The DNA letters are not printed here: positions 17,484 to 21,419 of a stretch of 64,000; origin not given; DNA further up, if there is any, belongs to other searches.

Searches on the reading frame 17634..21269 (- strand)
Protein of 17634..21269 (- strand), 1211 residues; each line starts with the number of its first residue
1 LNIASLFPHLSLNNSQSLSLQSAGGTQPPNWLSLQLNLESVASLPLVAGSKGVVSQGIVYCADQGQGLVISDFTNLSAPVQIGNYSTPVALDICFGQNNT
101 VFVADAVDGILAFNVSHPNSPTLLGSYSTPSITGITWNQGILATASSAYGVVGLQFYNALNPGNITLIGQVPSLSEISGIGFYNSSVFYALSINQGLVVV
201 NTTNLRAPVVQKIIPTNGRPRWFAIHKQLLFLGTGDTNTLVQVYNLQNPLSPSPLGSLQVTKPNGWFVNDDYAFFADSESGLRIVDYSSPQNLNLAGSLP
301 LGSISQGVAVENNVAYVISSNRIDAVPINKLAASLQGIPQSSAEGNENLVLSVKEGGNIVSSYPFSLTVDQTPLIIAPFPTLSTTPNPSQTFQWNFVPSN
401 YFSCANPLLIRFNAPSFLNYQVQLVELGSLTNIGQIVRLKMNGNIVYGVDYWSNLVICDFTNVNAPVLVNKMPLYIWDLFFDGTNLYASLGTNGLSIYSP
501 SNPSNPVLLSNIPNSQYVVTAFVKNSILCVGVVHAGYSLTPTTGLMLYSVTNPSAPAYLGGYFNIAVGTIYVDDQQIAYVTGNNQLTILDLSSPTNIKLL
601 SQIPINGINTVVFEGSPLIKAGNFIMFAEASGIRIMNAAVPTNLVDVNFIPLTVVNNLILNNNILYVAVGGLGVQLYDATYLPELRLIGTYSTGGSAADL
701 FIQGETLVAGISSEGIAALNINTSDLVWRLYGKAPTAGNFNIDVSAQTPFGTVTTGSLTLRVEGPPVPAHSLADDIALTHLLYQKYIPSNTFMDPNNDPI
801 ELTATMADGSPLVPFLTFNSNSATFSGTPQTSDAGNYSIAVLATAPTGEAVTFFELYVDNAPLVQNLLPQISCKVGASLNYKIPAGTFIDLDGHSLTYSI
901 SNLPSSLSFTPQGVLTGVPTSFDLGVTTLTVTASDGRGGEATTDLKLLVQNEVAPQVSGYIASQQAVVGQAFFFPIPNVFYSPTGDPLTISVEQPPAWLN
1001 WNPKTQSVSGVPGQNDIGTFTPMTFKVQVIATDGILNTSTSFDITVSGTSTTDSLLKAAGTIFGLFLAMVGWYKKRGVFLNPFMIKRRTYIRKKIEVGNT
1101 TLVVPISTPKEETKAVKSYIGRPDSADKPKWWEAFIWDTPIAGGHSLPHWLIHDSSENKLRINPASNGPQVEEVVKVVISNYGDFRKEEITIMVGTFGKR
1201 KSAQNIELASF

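Call 62: search_protein_families(library=pfam, proteins=[window:17634-21269:-], max_evalue=0.001)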
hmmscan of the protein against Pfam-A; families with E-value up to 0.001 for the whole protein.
window:17634-21269:- (1211 aa): 3 families
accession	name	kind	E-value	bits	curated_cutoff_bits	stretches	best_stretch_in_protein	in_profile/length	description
PF05345.18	He_PIG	-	1e-26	93.7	24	3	862-948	2-94/96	Putative Ig domain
PF08309.17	LVIVD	-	3.3e-13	49.2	20.2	0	54-87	9-42/42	LVIVD repeat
PF17963.7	Big_9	-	1.5e-06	29.5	23.6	1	874-944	14-85/89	Bacterial Ig domain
